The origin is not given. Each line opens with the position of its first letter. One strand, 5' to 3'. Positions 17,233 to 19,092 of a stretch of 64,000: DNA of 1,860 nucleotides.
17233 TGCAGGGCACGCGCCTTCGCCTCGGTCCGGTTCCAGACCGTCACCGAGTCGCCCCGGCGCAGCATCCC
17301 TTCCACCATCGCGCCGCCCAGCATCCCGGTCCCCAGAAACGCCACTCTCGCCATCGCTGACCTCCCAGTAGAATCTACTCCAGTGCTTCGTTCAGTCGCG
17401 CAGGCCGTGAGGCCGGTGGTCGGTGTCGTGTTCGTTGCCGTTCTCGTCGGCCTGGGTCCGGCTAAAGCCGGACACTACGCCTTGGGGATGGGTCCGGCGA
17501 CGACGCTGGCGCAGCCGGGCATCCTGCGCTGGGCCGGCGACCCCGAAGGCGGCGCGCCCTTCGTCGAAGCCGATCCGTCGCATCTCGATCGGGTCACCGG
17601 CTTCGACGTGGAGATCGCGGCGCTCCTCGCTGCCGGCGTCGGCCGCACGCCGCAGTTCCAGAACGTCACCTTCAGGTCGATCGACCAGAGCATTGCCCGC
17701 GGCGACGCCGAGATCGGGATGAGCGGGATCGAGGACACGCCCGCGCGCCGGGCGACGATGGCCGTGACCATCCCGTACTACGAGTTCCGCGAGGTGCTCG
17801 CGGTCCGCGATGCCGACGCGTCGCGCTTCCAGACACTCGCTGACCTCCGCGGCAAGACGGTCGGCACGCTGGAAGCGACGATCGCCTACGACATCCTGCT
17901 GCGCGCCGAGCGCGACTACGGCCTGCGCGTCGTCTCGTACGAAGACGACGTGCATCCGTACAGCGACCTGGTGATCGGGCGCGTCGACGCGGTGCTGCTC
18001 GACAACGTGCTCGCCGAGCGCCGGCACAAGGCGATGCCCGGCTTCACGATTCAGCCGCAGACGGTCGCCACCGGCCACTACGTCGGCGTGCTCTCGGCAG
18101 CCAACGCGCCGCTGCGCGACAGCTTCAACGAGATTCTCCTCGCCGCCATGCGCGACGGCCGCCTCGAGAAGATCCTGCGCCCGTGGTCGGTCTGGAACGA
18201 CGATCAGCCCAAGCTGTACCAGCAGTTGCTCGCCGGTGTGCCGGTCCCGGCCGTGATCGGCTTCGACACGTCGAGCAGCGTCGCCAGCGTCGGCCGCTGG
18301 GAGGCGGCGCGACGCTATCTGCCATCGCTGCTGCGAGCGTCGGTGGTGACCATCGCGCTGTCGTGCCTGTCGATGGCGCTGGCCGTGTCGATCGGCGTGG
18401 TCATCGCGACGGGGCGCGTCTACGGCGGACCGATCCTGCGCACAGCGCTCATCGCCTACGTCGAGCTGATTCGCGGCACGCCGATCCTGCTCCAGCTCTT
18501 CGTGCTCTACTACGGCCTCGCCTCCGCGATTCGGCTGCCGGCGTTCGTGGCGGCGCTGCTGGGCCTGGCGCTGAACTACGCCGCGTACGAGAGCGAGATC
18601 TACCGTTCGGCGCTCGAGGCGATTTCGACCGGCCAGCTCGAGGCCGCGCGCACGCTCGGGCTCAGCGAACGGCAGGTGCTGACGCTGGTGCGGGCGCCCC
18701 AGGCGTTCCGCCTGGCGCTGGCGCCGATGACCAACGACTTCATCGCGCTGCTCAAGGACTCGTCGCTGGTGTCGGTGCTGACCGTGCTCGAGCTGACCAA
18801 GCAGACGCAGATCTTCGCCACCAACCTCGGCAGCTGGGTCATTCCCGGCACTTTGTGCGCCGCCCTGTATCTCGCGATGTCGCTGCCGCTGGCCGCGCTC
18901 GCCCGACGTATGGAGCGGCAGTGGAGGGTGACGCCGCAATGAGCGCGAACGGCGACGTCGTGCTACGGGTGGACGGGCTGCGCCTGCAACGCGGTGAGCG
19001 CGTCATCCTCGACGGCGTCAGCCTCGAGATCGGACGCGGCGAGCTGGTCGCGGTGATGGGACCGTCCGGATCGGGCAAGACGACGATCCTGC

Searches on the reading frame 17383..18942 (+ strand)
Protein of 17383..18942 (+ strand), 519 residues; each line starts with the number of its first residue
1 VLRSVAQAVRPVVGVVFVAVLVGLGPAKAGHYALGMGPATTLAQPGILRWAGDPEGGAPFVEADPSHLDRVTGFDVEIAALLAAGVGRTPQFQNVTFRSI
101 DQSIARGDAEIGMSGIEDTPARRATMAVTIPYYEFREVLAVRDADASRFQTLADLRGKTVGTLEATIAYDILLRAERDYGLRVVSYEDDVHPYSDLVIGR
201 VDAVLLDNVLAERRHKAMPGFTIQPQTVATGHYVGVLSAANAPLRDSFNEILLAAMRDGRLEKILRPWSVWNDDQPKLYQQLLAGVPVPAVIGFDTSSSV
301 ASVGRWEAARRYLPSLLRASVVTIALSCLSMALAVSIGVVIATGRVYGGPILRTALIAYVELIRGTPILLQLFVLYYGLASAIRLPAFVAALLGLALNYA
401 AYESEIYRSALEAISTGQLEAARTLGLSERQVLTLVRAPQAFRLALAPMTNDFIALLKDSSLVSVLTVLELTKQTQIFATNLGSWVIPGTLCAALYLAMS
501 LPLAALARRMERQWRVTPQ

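Call 26: search_protein_families(library=pfam, proteins=[window:17383-18942:+], max_evalue=0.01)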
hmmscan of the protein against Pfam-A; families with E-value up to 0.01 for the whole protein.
window:17383-18942:+ (519 aa): 2 families
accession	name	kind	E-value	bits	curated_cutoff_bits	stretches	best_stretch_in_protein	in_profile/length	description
PF00528.27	BPD_transp_1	-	1.1e-18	68.1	26.4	1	335-515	2-183/184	Binding-protein-dependent transport system inner membrane component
PF00497.25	SBP_bac_3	-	6.9e-18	65.1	26.4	1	59-268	11-129/132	Bacterial extracellular solute-binding proteins, family 3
